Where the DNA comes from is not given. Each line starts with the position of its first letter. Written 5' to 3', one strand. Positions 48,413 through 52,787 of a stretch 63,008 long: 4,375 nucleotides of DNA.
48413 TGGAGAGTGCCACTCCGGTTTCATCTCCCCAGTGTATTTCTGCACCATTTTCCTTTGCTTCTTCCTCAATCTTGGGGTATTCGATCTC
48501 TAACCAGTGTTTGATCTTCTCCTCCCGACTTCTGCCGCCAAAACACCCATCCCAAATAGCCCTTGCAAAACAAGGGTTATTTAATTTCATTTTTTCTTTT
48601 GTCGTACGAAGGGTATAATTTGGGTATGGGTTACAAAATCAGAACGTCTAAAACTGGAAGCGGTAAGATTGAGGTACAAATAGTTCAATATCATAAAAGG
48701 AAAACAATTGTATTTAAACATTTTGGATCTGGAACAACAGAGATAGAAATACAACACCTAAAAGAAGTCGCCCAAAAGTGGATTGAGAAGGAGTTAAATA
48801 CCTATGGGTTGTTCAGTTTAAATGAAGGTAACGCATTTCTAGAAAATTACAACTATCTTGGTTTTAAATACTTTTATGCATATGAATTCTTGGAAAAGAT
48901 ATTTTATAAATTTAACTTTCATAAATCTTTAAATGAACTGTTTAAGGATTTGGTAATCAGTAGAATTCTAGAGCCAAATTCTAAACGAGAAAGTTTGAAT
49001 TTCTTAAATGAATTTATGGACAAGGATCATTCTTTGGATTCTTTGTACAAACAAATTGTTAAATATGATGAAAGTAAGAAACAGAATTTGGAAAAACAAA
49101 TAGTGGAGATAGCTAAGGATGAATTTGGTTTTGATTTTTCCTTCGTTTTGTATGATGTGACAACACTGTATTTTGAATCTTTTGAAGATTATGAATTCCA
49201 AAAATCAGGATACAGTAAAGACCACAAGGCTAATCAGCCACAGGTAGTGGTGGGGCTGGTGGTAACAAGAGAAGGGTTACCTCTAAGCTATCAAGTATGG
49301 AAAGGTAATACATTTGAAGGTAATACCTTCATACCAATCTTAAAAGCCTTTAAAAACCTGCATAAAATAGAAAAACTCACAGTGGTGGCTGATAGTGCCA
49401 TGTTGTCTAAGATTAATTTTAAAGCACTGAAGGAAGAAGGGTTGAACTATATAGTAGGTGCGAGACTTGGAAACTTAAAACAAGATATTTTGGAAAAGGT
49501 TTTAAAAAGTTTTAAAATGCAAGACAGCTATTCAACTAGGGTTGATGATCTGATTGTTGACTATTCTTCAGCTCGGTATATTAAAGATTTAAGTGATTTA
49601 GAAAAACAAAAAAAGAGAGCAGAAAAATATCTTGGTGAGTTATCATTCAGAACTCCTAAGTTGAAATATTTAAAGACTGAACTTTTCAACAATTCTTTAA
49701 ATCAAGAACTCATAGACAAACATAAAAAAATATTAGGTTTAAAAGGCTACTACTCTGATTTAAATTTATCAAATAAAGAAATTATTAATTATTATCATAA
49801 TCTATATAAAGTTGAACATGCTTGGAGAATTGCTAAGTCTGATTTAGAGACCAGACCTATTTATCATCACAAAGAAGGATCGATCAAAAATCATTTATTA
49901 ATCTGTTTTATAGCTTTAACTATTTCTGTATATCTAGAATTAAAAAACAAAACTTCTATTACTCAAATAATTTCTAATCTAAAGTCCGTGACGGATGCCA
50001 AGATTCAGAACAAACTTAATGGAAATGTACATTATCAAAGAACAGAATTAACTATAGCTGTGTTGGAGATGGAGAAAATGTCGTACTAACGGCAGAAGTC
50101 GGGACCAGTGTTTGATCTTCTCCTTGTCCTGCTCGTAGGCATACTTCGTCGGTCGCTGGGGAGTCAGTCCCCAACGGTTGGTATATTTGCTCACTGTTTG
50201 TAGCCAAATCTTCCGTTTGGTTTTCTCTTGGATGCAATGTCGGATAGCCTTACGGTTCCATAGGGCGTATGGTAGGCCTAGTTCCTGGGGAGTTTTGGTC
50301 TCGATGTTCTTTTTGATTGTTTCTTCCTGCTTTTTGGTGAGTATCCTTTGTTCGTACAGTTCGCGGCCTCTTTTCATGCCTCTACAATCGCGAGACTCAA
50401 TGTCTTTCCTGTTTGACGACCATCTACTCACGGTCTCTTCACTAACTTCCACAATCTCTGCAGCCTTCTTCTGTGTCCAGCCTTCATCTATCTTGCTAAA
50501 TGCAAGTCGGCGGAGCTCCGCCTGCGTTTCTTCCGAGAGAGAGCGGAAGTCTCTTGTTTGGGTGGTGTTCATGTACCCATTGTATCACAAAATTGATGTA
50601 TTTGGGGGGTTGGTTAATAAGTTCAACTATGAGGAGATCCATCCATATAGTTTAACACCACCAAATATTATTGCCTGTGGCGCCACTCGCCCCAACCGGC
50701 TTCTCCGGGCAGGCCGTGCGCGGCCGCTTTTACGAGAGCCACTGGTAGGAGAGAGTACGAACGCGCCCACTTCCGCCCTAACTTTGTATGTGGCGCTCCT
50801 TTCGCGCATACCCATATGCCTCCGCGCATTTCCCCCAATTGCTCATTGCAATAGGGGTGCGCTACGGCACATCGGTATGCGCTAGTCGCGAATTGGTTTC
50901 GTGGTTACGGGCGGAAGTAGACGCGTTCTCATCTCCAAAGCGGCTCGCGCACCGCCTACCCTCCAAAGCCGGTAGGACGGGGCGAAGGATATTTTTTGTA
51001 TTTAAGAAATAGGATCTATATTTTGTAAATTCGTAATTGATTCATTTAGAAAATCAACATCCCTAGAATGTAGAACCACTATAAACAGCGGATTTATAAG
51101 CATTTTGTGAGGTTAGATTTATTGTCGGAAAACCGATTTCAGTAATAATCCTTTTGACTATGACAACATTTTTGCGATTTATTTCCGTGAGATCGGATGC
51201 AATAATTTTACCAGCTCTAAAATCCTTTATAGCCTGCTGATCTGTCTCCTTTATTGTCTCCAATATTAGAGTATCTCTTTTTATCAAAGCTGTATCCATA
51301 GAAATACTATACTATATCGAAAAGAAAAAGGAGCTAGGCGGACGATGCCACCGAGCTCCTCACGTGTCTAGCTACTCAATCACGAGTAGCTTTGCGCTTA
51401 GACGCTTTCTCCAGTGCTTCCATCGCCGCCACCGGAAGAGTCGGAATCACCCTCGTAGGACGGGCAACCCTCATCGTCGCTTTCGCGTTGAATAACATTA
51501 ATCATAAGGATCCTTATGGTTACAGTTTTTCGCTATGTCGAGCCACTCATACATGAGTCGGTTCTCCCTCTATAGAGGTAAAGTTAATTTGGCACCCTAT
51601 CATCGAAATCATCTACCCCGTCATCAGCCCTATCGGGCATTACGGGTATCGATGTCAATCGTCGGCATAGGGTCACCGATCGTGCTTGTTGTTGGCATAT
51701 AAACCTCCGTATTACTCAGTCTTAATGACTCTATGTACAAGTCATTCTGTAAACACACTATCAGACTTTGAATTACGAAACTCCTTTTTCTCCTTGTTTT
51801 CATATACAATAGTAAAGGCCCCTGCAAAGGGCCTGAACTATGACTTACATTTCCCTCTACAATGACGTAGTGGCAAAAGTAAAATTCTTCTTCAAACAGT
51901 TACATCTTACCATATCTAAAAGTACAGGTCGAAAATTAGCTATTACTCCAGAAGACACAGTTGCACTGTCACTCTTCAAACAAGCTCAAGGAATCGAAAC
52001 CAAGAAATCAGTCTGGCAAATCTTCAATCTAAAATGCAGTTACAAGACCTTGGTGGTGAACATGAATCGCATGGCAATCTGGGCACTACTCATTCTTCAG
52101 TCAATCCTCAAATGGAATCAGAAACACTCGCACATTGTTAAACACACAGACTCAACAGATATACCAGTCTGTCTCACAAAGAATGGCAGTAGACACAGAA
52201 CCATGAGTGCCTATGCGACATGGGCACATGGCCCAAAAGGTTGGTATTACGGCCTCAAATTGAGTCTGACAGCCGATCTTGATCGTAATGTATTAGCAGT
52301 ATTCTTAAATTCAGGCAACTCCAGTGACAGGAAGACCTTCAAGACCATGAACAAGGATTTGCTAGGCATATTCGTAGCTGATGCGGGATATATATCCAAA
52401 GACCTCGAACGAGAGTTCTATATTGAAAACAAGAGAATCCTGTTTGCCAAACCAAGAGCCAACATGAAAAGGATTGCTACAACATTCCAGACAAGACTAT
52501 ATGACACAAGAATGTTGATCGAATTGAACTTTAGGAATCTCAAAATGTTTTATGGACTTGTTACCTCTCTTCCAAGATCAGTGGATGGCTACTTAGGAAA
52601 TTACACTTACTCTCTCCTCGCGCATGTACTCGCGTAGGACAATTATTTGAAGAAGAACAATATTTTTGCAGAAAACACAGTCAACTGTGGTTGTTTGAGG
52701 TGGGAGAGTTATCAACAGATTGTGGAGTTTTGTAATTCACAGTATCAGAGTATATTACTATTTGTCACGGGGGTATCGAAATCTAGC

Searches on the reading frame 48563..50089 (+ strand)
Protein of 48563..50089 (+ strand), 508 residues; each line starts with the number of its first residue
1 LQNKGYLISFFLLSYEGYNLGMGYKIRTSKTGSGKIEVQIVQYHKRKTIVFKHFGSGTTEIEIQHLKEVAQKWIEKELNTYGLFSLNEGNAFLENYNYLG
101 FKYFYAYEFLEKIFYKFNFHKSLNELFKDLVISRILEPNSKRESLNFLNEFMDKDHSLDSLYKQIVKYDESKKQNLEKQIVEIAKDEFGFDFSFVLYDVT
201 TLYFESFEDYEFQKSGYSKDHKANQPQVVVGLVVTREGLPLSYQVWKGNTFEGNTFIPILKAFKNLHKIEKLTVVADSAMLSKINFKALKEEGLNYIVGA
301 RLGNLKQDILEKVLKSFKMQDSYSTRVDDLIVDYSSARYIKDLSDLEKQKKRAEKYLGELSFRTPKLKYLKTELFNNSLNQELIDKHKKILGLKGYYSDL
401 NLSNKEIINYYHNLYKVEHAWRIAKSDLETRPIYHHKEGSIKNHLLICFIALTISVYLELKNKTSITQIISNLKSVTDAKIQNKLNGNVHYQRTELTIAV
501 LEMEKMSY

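Call 10: search_protein_families(library=pfam, proteins=[window:48563-50089:+], max_evalue=0.01)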
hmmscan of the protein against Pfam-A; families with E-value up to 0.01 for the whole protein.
window:48563-50089:+ (508 aa): 1 family
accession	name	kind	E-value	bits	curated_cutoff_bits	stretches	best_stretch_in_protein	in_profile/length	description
PF01609.27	DDE_Tnp_1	-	1.8e-12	47.9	23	1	193-453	5-199/200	Transposase DDE domain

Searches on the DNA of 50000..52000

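Call 96: search_rna_families(source=window, start=50000, end=52000, threshold=evalue, max_evalue=1)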
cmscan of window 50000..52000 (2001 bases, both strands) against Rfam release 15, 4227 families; matches with E-value up to 1: 1.
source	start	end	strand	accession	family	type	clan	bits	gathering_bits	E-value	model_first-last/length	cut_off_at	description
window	50552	50671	+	RF03692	MIR827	Gene; miRNA;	CL00143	23.2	65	0.25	1-125/125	no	MIR827 microRNA precursor family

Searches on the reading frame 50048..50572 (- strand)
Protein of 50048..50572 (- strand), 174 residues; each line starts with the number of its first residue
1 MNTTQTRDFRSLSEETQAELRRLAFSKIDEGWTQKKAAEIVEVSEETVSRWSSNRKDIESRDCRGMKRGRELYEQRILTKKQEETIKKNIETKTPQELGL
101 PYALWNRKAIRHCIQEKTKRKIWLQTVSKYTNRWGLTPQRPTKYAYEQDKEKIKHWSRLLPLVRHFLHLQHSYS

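Call 10: search_protein_families(library=pfam, proteins=[window:50048-50572:-], max_evalue=0.01)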
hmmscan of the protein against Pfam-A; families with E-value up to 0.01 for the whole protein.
window:50048-50572:- (174 aa): 7 families
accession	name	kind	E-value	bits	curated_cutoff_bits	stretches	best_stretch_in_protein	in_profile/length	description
PF13592.12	HTH_33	-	5.7e-13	48.7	25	1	103-156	3-56/60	Winged helix-turn helix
PF13384.12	HTH_23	-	5.7e-05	23.2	24.6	1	19-52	5-38/50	Homeodomain-like domain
PF04545.22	Sigma70_r4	-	0.0014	18.6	24.1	1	22-50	14-39/50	Sigma-70, region 4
PF01381.28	HTH_3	-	0.006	17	23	0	31-54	9-32/55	Helix-turn-helix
PF13551.12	HTH_29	-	0.0072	16.8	28.1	0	21-51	1-32/64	Winged helix-turn helix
PF06420.17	Mgm101p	-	0.0084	16.1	27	0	66-146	89-169/170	Mitochondrial genome maintenance MGM101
PF13518.12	HTH_28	-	0.0085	16.6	25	0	27-51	8-32/52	Helix-turn-helix domain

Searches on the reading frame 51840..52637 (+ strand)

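Call 10: search_protein_families(library=pfam, proteins=[window:51840-52637:+], max_evalue=0.01)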
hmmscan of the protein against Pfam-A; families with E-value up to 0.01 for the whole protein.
window:51840-52637:+ (265 aa): 2 families
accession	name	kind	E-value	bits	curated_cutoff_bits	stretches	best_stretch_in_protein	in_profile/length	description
PF13612.12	DDE_Tnp_1_3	-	1.4e-25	90.5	27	1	100-240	7-147/155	Transposase DDE domain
PF01609.27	DDE_Tnp_1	-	4.4e-15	56.4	23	1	103-240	9-176/200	Transposase DDE domain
